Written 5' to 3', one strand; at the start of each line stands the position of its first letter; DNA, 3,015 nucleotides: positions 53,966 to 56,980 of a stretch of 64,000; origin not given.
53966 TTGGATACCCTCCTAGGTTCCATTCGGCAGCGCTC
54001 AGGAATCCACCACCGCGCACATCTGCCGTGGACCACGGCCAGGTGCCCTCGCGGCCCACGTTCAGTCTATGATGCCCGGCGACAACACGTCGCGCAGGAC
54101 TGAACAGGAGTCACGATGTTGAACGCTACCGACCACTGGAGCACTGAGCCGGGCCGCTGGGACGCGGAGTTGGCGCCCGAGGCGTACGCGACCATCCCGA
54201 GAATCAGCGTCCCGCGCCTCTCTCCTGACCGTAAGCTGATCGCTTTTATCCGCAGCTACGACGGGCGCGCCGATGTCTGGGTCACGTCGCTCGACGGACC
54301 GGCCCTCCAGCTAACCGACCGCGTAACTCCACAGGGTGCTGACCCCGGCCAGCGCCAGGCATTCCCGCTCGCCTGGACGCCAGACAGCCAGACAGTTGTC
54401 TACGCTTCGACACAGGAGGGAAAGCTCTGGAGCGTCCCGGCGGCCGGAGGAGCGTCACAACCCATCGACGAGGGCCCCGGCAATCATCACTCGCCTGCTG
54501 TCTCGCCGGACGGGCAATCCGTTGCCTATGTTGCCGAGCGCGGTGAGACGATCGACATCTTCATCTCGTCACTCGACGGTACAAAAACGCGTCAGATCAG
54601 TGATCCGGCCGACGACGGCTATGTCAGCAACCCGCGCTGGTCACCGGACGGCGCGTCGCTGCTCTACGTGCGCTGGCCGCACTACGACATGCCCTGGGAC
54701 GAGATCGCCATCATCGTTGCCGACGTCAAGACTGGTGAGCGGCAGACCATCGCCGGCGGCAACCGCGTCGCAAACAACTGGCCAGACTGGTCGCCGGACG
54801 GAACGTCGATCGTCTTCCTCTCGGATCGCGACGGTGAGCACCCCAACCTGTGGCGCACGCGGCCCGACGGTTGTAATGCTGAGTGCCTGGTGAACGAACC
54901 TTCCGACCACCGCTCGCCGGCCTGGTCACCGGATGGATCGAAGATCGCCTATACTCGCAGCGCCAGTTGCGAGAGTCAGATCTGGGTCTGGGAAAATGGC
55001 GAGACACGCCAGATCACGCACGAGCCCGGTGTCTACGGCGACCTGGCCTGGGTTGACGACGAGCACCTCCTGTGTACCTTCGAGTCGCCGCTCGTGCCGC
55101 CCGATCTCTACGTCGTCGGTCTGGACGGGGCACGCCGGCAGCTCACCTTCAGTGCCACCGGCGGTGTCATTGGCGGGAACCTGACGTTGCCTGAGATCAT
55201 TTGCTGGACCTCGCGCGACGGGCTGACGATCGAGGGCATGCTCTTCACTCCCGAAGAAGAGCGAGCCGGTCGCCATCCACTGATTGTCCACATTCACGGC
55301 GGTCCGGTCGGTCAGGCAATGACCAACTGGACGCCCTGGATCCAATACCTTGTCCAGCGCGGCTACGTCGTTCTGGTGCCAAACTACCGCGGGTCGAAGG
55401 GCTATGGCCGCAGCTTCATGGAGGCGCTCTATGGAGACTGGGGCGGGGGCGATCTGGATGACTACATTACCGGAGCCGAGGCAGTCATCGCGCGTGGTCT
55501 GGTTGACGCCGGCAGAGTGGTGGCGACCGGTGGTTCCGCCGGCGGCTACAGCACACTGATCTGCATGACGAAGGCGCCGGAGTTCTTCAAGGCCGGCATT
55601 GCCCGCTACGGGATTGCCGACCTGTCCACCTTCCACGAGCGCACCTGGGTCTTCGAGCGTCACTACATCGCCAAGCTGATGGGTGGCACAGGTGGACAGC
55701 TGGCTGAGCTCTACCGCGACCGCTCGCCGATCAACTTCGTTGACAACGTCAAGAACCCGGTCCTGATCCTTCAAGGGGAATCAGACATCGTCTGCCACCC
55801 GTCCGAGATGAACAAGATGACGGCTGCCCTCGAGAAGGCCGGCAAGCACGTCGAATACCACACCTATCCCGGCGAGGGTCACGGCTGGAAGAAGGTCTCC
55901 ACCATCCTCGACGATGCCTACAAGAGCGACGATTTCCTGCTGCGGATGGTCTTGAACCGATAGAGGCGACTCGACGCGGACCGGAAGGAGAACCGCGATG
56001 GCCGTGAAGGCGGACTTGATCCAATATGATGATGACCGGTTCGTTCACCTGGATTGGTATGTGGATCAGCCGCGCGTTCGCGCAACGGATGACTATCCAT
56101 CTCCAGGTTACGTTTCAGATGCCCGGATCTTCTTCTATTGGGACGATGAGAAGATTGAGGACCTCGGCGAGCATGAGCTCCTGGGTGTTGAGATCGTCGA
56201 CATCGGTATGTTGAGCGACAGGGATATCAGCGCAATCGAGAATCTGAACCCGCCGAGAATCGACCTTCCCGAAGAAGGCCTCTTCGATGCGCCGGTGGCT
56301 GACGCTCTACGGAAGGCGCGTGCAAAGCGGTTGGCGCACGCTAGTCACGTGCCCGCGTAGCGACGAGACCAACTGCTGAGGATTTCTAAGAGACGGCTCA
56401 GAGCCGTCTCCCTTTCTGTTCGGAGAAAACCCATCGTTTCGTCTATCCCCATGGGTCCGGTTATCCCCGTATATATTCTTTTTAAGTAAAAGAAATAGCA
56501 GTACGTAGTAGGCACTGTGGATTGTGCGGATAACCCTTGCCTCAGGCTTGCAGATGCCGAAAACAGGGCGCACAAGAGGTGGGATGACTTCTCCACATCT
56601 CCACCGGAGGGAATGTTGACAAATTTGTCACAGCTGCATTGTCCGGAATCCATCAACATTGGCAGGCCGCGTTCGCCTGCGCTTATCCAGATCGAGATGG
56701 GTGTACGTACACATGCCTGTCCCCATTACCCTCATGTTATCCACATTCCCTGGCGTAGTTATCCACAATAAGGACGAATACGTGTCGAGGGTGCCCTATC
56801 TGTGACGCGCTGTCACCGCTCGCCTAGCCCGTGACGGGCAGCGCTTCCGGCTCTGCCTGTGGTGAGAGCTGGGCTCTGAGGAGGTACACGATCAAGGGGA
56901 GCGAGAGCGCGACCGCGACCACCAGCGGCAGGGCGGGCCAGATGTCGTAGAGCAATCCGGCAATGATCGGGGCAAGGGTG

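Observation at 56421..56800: oriC-like DnaA-box cluster with an AT-rich unwinding tract in a 463-bp spacer between convergent genes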

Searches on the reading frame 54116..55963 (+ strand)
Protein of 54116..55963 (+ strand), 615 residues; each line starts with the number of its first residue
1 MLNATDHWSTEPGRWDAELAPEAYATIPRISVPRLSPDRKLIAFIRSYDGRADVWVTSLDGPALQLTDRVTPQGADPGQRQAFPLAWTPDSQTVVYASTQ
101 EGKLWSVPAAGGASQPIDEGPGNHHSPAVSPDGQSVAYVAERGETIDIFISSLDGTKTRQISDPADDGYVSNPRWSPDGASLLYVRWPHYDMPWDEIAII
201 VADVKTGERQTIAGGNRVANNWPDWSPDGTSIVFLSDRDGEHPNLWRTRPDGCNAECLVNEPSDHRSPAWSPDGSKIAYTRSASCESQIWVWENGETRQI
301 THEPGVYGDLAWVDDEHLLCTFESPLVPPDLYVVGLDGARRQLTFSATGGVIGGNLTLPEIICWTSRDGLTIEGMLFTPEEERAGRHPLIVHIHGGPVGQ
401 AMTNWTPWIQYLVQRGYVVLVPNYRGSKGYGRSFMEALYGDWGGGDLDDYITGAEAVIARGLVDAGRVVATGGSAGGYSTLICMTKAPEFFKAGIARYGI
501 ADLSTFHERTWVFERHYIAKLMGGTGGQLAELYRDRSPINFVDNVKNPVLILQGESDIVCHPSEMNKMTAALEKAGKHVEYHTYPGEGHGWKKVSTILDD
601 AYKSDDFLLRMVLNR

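Call 7: search_protein_families(library=pfam, proteins=[window:54116-55963:+])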
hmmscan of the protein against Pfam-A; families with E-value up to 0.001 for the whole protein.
window:54116-55963:+ (615 aa): 13 families
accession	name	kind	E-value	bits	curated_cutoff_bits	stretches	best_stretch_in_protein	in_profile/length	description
PF00326.27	Peptidase_S9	-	7.5e-54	182.9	22.6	1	409-611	7-209/213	Prolyl oligopeptidase family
PF07676.18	PD40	-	5.2e-37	125.5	20.9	3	258-291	4-38/38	WD40-like Beta Propeller Repeat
PF20434.5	BD-FAE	-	3.1e-13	50.2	26.8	1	378-570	5-213/215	BD-FAE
PF00930.27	DPPIV_N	-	3.8e-12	46.1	22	0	261-316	41-97/354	Dipeptidyl peptidase IV (DPP IV) N-terminal region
PF01738.24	DLH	-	2.8e-10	40.6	21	1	372-597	1-194/217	Dienelactone hydrolase family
PF10647.15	Gmad1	-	1.6e-08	35.2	20.5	0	117-179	18-76/251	Lipoprotein LpqB beta-propeller domain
PF05448.18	AXE1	-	2.6e-08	33.4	21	0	364-432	61-125/321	Acetyl xylan esterase (AXE1)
PF25174.1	Beta-prop_THOC3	-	1.3e-06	28.1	305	0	85-184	52-146/272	THOC3 beta-propeller domain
PF00561.26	Abhydrolase_1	-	1.8e-06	28.2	25.8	0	514-589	167-238/245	alpha/beta hydrolase fold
PF12146.15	Hydrolase_4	-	6.5e-06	26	27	0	543-589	188-232/239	Serine aminopeptidase, S33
PF07859.19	Abhydrolase_3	-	3.4e-05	24.1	25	1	463-591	68-208/210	alpha/beta hydrolase fold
PF00135.34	COesterase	-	0.00029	20.4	27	1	368-547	84-269/515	Carboxylesterase family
PF12697.13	Abhydrolase_6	-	0.00039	21.6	26.3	1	390-589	1-204/217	Alpha/beta hydrolase family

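Call 8: search_protein_families(library=ncbifam, proteins=[window:54116-55963:+])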
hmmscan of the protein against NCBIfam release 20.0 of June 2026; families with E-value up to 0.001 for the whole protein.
window:54116-55963:+ (615 aa): 9 families
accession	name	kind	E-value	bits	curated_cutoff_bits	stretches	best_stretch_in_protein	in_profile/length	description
NF053518.1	DipepPtdsDpp5Prph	equivalog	4e-48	164.4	900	2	270-589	305-631/655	dipeptidyl-peptidase Dpp5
NF033523.0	lasso_peptidase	equivalog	1.1e-46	159.9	400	4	285-589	302-614/638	Atxe2 family lasso peptide isopeptidase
TIGR02800.1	propeller_TolB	equivalog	5.7e-36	124.3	343.15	2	33-241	196-389/418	Tol-Pal system beta propeller repeat protein TolB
NF002183.0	PRK01029.1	equivalog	4.9e-23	81.8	405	2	219-320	282-386/429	Tol-Pal system protein TolB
NF050058.1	e_dPHAscl_type1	hypoth_equivalog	5.6e-13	49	150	1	375-579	11-211/276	extracellular catalytic domain type 1 short-chain-length polyhydroxyalkanoate depolymerase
NF007511.0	PRK10115.1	equivalog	2.9e-08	32.6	1313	1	324-505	381-563/686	oligopeptidase B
TIGR01840.1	esterase_phb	subfamily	9.6e-06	25.2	107.85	1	376-571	3-194/213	PHB depolymerase family esterase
NF052354.1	EstLipQMycob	equivalog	8.1e-05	21.4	700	1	495-597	279-382/418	esterase LipQ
NF003124.0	PRK04043.1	equivalog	0.00017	20.5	428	0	198-260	258-318/419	Tol-Pal system protein TolB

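Call 14: find_related_loci(query=window:54116-55963:+, collection=genome_contigs, flank=10000)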
Query window:54116-55963:+ (615 aa) in genome_contigs; peptide patterns used: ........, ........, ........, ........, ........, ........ (x = any residue, [..] = any of these).
39 stretches matched a pattern; 30 encode a relative of the query (tblastn E <= 1e-3); 30 distinct loci.
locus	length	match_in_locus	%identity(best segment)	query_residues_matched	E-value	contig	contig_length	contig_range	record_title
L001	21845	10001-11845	77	1-615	0e+0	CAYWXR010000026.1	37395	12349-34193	MAG TPA_asm: uncultured Thermomicrobiales bacterium isolate SRP268622_co1_373 genome assembly, contig: NODE_2091_length_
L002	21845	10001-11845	68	1-614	0e+0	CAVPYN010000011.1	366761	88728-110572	MAG: uncultured Chloroflexia bacterium isolate MFD09964.bin.2.204 genome assembly, contig: contig_50145, whole genome sh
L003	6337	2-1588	78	33-615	0e+0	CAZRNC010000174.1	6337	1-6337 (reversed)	MAG TPA_asm: uncultured Thermomicrobiales bacterium isolate SRP344714_co1_265 genome assembly, contig: NODE_21050_length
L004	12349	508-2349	68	2-614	0e+0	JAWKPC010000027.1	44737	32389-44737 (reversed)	MAG: Thermomicrobiales bacterium isolate ABC1.20 ABC1.20.fa-27, whole genome shotgun sequence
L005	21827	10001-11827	67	7-614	0e+0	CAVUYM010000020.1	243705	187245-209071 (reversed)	MAG: uncultured Chloroflexia bacterium isolate MFD05684.bin.2.37 genome assembly, contig: contig_58791, whole genome sho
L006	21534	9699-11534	66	5-614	0e+0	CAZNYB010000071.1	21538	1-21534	MAG TPA_asm: uncultured Thermomicrobiales bacterium isolate SRP334346_co1_182 genome assembly, contig: NODE_2184_length_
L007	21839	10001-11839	67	2-614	0e+0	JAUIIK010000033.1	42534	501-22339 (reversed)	MAG: Chloroflexia bacterium isolate Co_bin.259 NODE_5930_length_42534_cov_1.222062, whole genome shotgun sequence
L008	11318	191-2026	67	5-615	0e+0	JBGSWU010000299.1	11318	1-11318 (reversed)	MAG: Thermomicrobiales bacterium isolate JTS-RE48 k141_240278, whole genome shotgun sequence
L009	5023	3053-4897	63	1-614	0e+0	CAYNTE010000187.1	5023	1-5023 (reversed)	MAG TPA_asm: uncultured Thermomicrobiales bacterium isolate SRP263527_co2_41 genome assembly, contig: NODE_17245_length_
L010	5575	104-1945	65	2-614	0e+0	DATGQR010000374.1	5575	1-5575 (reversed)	MAG TPA_asm: Thermomicrobiales bacterium isolate SMAG_U10429 k141_5557337, whole genome shotgun sequence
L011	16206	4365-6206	62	1-615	0e+0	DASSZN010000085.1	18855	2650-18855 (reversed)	MAG TPA_asm: Thermomicrobiaceae bacterium isolate SMAG_U710 k141_1059573, whole genome shotgun sequence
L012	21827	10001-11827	62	6-615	0e+0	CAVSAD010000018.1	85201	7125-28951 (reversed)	MAG: uncultured Chloroflexia bacterium isolate MFD05942.bin.3.361 genome assembly, contig: contig_89088, whole genome sh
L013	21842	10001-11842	63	1-615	0e+0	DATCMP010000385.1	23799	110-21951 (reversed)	MAG TPA_asm: Thermomicrobiales bacterium isolate SMAG_U7152 k141_25587, whole genome shotgun sequence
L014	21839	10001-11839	62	2-615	0e+0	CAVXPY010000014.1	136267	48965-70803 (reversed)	MAG: uncultured Chloroflexia bacterium isolate MFD04580.bin.2.53 genome assembly, contig: contig_34311, whole genome sho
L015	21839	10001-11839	62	2-615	0e+0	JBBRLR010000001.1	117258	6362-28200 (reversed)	MAG: Thermomicrobiales bacterium isolate La1_maxbin2.054 LA1C_X2.054_k141_936481L_117258_cov_27.9355, whole genome shotg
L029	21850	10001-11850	61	1-615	0e+0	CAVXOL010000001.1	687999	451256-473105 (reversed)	MAG: uncultured Chloroflexia bacterium isolate MFD02840.bin.2.161 genome assembly, contig: contig_10697, whole genome sh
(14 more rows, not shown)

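Call 29: search_protein_families(library=pfam, proteins=[L008:2851-5364:+, L008:5318-7684:+, L008:7842-9605:+, L029:11912-12928:+, L029:13892-16336:+, L029:16402-18759:+, L029:19624-21066:+])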
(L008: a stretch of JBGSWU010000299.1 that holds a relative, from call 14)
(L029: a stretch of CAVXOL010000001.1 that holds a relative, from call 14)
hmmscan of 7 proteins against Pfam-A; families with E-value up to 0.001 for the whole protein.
L008:2851-5364:+ (837 aa): 8 families
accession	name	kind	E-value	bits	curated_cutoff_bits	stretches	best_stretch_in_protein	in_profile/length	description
PF00196.25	GerE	-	1.7e-15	56.8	23.5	1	752-805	3-56/57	Bacterial regulatory proteins, luxR family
PF13424.12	TPR_12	-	1.7e-11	44.6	30.1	1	551-603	23-77/77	Tetratricopeptide repeat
PF13191.12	AAA_16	-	2.6e-08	35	32.6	1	62-185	2-161/167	AAA ATPase domain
PF13401.12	AAA_22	-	4e-07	30.8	27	1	82-184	6-109/130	AAA domain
PF13374.12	TPR_10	-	4.8e-07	30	27.5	0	611-641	2-32/42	Tetratricopeptide repeat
PF13176.12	TPR_7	-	2.2e-05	24.6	27.9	0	502-527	10-35/36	Tetratricopeptide repeat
PF07719.23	TPR_2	-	0.00076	19.9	27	0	573-601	3-31/34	Tetratricopeptide repeat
PF00931.28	NB-ARC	-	0.00086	19.1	23.5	0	72-271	9-203/248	NB-ARC domain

L008:5318-7684:+ (788 aa): 11 families
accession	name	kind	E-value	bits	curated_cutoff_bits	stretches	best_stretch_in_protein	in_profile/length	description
PF00196.25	GerE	-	1.9e-18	66.2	23.5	1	728-782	3-57/57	Bacterial regulatory proteins, luxR family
PF13424.12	TPR_12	-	3.3e-15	56.5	30.1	1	549-620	2-75/77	Tetratricopeptide repeat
PF07719.23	TPR_2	-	2.2e-08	34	27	0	550-581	1-32/34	Tetratricopeptide repeat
PF13401.12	AAA_22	-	1.7e-07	32.1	27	1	60-164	7-119/130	AAA domain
PF00515.34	TPR_1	-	1.7e-06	28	27.8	0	550-581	1-32/34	Tetratricopeptide repeat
PF00931.28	NB-ARC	-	4.5e-06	26.5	23.5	1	57-170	17-137/248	NB-ARC domain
PF13181.12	TPR_8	-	0.00013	22.3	25.7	0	470-500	1-31/34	Tetratricopeptide repeat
PF20720.3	nSTAND3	-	0.00017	21.8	27.2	1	48-105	7-61/155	Novel STAND NTPase 3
PF13432.12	TPR_16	-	0.00025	21.9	32.7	1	555-619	2-60/65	Tetratricopeptide repeat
PF13191.12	AAA_16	-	0.00055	20.9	32.6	1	41-156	2-155/167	AAA ATPase domain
PF05729.18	NACHT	-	0.0006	20.1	26.7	0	59-170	1-130/167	NACHT domain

L008:7842-9605:+ (587 aa): 3 families
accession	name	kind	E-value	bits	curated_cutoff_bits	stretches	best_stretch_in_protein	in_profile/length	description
PF00174.25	Oxidored_molyb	-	5.2e-50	169.8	24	1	110-274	2-167/169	Oxidoreductase molybdopterin binding domain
PF03404.22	Mo-co_dimer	-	1e-07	32.5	22.7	1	311-388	23-116/138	Mo-co oxidoreductase dimerisation domain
PF10518.14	TAT_signal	-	0.00078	19.7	22.7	0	14-34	1-21/21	TAT (twin-arginine translocation) pathway signal sequence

L029:11912-12928:+ (338 aa): 1 family
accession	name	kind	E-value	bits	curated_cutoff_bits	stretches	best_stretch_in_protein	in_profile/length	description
PF03572.23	Peptidase_S41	-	6.5e-22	78.3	24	1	123-305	1-163/165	Peptidase family S41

L029:13892-16336:+ (814 aa): 6 families
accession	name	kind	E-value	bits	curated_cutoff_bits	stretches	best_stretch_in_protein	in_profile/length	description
PF00196.25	GerE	-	1.6e-16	60.1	23.5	1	743-796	3-56/57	Bacterial regulatory proteins, luxR family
PF13424.12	TPR_12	-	7.4e-11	42.5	30.1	1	543-595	23-77/77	Tetratricopeptide repeat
PF13176.12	TPR_7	-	1.3e-08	34.7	27.9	0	565-596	1-32/36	Tetratricopeptide repeat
PF17874.7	TPR_MalT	-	7.1e-08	32.5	45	1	486-701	4-217/336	MalT-like TPR region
PF13374.12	TPR_10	-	3.8e-07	30.3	27.5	0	603-634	2-33/42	Tetratricopeptide repeat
PF13181.12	TPR_8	-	0.00095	19.6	25.7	0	566-595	4-33/34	Tetratricopeptide repeat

L029:16402-18759:+ (785 aa): 12 families
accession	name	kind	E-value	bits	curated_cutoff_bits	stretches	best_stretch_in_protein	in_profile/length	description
PF00196.25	GerE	-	3.9e-16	58.9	23.5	1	718-772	2-56/57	Bacterial regulatory proteins, luxR family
PF13401.12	AAA_22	-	4.6e-09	37.1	27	1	50-142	5-98/130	AAA domain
PF13424.12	TPR_12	-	4.7e-09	36.8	30.1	1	538-607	3-74/77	Tetratricopeptide repeat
PF00931.28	NB-ARC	-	1.1e-08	35.2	23.5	1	35-283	2-246/248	NB-ARC domain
PF13191.12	AAA_16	-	1.6e-08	35.7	32.6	1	30-143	1-150/167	AAA ATPase domain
PF13374.12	TPR_10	-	1.2e-06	28.7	27.5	0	579-608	3-32/42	Tetratricopeptide repeat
PF07719.23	TPR_2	-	1.1e-05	25.7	27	0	538-568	1-31/34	Tetratricopeptide repeat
PF05729.18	NACHT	-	1.8e-05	25.1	26.7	1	52-161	2-129/167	NACHT domain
PF07728.20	AAA_5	-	0.00026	21.5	22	0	54-136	3-77/139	AAA domain (dynein-related subfamily)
PF20720.3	nSTAND3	-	0.00046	20.4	27.2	0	50-97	17-61/155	Novel STAND NTPase 3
PF13384.12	HTH_23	-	0.00069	19.8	24.6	0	726-751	10-35/50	Homeodomain-like domain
PF25199.1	nSTAND_NTPase5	-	0.0008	19.7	34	0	36-161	27-133/145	Novel STAND NTPase 5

L029:19624-21066:+ (480 aa): 6 families
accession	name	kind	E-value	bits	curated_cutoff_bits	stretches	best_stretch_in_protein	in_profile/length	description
PF13424.12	TPR_12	-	9.2e-16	58.3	30.1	2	240-307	5-74/77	Tetratricopeptide repeat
PF17874.7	TPR_MalT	-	2.3e-11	44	45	1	183-382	25-226/336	MalT-like TPR region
PF13374.12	TPR_10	-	9.1e-10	38.7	27.5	0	317-351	1-35/42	Tetratricopeptide repeat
PF13176.12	TPR_7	-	6.6e-06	26.2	27.9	0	209-234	10-35/36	Tetratricopeptide repeat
PF12862.13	ANAPC5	-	5.3e-05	23.6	23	0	279-324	39-84/91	Anaphase-promoting complex subunit 5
PF07719.23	TPR_2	-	0.00042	20.7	27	0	240-267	3-30/34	Tetratricopeptide repeat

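Call 45: search_dna_similar(query=window:54116-55963:+, collection=plasmids, mode=protein, max_rows=12)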
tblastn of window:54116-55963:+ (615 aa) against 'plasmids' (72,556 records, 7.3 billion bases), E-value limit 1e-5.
Records with a match: 414; places in all: 587; records where one place covers at least 80% of the query: 84.
Best place of each record, by identity: <60% 414.
By first word of the organism name: Piscirickettsia 72; Streptomyces 68; Rhizobium 22; Pseudoalteromonas 14; Agrobacterium 14; Halorussus 9; Bacillus 9; Parabacteroides 8; Sinorhizobium 8; Phocaeicola 7; and 94 more.
By predicted mobility (MOB-suite, as given by PLSDB): non-mobilizable 335; conjugative 43; mobilizable 36.
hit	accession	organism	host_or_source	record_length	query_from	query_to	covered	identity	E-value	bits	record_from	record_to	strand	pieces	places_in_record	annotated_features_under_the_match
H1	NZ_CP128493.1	Novosphingobium resinovorum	pure cell culture,soil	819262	1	604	98%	28.1%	8e-45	179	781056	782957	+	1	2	S9 family peptidase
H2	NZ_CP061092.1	Roseomonas marmotae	Marmota himalayana,pure culture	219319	33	614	95%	28.8%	5e-39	161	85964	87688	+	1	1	S9 family peptidase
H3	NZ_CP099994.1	Halorussus salilacus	cell culture,Substrate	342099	11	612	98%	27.6%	1e-37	157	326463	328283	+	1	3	S9 family peptidase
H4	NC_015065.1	Granulicella tundricola MP5ACTX9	-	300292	85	612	86%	31.4%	7e-56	212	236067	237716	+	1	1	S9 family peptidase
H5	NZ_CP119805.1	Halorussus lipolyticus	cell culture,coastal saline-alkali land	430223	22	612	96%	28.0%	3e-41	168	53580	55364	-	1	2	prolyl oligopeptidase family serine peptidase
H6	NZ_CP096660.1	Halorussus limi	cell culture,saline soil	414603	22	612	96%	27.7%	7e-41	167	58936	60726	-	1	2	prolyl oligopeptidase family serine peptidase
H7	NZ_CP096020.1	Halocatena salina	cell culture,sediment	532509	22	596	93%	28.3%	3e-40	165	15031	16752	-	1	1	S9 family peptidase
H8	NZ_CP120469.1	Halobaculum limi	cell culture,sediment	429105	25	615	96%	27.3%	4e-43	174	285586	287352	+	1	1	prolyl oligopeptidase family serine peptidase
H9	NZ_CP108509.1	Streptomyces sp. NBC_01237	-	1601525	33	589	91%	28.6%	3e-24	115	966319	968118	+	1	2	none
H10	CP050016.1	Haloarcula sp. JP-L23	-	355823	36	608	93%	27.7%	3e-35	150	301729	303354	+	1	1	S9 family peptidase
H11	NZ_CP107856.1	Streptomyces sp. NBC_00503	-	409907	28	589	91%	28.1%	7e-25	118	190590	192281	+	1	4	S9 family peptidase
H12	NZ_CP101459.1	Natrononativus amylolyticus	cell culture,sediment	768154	33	615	95%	26.8%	3e-33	144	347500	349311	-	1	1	S9 family peptidase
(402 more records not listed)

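Call 76: search_protein_families(library=pfam, proteins=[L029:5676-7082:-, L029:2403-3140:+, L029:4970-5698:+, L029:7798-8493:+, L029:8801-9502:+], max_evalue=0.00001)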
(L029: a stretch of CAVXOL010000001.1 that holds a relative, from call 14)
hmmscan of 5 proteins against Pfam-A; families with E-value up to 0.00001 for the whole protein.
L029:5676-7082:- (468 aa): 0 families

L029:2403-3140:+ (245 aa): 0 families

L029:4970-5698:+ (242 aa): 0 families

L029:7798-8493:+ (231 aa): 0 families

L029:8801-9502:+ (233 aa): 0 families

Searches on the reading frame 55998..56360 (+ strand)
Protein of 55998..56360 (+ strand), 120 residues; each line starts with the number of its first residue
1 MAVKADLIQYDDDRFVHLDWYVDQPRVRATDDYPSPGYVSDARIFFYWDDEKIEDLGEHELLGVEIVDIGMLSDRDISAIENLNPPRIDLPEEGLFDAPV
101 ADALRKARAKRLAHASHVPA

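Call 7: search_protein_families(library=pfam, proteins=[window:55998-56360:+])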
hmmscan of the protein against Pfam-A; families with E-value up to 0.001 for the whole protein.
window:55998-56360:+ (120 aa): 0 families

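Call 8: search_protein_families(library=ncbifam, proteins=[window:55998-56360:+])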
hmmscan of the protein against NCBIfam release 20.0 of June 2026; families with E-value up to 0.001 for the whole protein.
window:55998-56360:+ (120 aa): 0 families

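Call 13: find_encoding_contigs(protein=window:55998-56360:+, flank=10000, max_places=10)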
Protein window:55998-56360:+ (120 aa): 1 contig read that carries it; 1 place shown.
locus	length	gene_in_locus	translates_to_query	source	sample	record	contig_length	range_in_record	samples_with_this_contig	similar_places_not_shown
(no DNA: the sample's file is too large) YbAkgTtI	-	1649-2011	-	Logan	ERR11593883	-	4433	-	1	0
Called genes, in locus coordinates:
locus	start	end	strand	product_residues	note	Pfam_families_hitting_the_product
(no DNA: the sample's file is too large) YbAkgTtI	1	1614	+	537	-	?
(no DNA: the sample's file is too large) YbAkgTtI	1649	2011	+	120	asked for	-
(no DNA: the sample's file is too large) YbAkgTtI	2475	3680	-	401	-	PF07690:MFS_1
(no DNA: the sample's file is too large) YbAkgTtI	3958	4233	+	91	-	PF00313:CSD (weak)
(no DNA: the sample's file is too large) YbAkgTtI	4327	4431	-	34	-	?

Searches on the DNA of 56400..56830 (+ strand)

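Call 38: search_dna_similar(query=window:56400-56830:+, collection=plasmids, mode=distant, max_evalue=0.01)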
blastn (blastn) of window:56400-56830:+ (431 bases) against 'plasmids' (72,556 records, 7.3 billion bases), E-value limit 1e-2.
No match.
